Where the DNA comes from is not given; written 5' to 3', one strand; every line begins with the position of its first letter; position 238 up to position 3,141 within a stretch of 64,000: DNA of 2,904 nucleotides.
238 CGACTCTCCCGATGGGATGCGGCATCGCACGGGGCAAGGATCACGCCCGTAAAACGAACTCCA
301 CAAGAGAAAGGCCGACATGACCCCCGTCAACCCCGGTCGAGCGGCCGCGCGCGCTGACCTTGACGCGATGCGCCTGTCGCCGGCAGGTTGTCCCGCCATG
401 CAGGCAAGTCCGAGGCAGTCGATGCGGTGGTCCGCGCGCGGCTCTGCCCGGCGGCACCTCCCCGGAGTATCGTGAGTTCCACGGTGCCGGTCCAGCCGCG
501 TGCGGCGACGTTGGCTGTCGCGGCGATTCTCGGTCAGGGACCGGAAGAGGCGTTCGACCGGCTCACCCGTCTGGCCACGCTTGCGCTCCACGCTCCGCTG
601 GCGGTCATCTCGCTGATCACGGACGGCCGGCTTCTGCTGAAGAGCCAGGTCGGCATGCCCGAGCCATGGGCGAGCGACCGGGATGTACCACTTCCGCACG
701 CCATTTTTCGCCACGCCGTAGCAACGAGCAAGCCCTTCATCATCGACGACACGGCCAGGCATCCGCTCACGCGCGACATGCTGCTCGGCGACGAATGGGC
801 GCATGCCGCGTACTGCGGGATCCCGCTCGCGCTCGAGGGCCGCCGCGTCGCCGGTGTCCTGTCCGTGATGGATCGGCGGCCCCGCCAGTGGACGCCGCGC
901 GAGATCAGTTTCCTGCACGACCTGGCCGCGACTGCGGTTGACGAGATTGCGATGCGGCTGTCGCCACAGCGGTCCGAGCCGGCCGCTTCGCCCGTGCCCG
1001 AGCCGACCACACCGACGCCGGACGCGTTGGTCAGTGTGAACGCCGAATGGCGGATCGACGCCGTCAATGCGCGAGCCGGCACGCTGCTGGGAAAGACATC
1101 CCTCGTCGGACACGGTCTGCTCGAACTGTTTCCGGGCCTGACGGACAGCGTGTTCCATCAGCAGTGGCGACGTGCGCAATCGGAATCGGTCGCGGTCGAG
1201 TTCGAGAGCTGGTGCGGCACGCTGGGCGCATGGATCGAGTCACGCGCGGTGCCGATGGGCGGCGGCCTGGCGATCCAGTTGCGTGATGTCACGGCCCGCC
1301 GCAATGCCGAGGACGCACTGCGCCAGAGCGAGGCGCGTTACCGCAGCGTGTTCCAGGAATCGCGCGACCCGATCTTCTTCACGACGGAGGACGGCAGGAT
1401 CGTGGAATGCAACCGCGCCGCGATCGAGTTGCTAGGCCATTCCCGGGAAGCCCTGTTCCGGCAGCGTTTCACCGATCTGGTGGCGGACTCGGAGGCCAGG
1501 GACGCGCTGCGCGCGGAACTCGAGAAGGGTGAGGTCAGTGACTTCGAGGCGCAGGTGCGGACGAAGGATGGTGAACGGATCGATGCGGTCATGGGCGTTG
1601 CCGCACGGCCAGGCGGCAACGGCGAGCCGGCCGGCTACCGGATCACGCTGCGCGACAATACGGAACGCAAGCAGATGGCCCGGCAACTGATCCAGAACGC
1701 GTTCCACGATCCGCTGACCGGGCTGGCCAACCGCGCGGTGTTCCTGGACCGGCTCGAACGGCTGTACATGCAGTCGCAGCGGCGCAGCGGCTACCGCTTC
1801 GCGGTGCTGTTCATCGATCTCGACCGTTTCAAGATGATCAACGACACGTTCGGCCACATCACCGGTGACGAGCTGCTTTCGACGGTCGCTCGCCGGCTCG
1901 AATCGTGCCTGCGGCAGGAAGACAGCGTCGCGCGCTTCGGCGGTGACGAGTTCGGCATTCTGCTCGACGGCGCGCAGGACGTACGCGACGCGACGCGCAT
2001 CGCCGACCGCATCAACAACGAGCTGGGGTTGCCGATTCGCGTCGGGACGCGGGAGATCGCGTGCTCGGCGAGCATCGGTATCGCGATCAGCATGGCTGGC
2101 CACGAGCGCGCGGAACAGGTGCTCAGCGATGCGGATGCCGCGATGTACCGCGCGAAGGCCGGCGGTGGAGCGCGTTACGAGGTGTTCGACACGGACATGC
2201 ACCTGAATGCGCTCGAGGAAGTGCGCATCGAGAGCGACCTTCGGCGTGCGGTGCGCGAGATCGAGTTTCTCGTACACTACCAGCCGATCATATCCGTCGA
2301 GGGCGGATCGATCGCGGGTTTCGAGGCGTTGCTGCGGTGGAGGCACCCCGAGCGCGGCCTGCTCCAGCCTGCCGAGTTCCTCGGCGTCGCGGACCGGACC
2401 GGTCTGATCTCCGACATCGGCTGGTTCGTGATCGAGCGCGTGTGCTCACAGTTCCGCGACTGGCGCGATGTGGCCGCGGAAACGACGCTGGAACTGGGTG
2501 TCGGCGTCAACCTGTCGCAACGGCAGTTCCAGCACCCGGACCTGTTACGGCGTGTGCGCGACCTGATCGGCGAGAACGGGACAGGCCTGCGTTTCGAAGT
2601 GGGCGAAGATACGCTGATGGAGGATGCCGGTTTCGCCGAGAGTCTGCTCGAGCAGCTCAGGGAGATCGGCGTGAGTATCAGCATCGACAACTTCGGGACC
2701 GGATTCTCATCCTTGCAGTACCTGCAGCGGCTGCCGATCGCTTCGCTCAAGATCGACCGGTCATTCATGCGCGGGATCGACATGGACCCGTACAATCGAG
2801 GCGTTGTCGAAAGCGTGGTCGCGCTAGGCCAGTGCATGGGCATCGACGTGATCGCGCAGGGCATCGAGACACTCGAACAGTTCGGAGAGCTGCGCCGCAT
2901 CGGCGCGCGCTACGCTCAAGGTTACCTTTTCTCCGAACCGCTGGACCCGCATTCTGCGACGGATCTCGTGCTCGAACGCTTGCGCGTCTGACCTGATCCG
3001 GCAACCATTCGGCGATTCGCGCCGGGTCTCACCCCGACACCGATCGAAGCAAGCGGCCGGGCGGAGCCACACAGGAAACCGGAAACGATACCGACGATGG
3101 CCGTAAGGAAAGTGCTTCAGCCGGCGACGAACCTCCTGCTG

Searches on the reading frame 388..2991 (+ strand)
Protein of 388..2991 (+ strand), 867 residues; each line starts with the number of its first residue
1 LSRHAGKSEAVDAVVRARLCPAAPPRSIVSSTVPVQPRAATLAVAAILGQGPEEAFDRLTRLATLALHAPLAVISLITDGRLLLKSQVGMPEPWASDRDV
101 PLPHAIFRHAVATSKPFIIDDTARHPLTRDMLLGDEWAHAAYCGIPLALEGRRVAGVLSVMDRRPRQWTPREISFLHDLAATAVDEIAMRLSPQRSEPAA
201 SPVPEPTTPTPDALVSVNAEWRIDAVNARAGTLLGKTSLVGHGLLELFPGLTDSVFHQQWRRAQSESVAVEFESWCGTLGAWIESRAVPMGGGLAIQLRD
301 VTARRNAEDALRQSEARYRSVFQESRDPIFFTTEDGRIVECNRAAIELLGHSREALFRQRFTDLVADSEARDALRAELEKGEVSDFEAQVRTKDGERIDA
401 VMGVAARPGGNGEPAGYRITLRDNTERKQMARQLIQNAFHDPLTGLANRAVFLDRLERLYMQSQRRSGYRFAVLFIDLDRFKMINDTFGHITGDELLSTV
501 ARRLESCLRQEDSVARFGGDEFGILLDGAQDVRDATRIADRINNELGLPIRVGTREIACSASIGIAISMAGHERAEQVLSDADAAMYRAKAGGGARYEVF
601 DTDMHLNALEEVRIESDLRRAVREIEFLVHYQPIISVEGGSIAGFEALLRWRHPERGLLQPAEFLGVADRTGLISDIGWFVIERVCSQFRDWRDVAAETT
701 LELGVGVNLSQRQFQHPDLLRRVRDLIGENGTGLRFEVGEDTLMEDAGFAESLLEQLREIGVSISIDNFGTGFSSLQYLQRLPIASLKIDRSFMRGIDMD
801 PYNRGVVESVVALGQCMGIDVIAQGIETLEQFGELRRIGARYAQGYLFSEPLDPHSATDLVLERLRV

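Call 80: search_protein_families(library=pfam, proteins=[window:388-2991:+], max_evalue=0.00001)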
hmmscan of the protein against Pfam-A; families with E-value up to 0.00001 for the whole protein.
window:388-2991:+ (867 aa): 8 families
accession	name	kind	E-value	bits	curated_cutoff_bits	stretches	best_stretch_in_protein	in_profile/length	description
PF00563.25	EAL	-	5.1e-67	226.1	31.3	1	617-851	3-236/236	EAL domain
PF00990.26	GGDEF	-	1.8e-48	164.8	23.8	1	438-594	1-159/161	Diguanylate cyclase, GGDEF domain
PF13426.13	PAS_9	-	1.6e-19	70.5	27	1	327-426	2-103/103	PAS domain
PF08448.16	PAS_4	-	1.1e-15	58.2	23.1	2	323-429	2-110/110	PAS fold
PF00989.32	PAS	-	1.4e-14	54.5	22.6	1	317-423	2-112/113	PAS fold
PF13188.13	PAS_8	-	7.7e-14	51.5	21.8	1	316-372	1-58/65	PAS domain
PF13185.12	GAF_2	-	1.4e-10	42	28.6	1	52-183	4-131/136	GAF domain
PF01590.32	GAF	-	2.7e-10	41.3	22.4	1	52-183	2-129/133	GAF domain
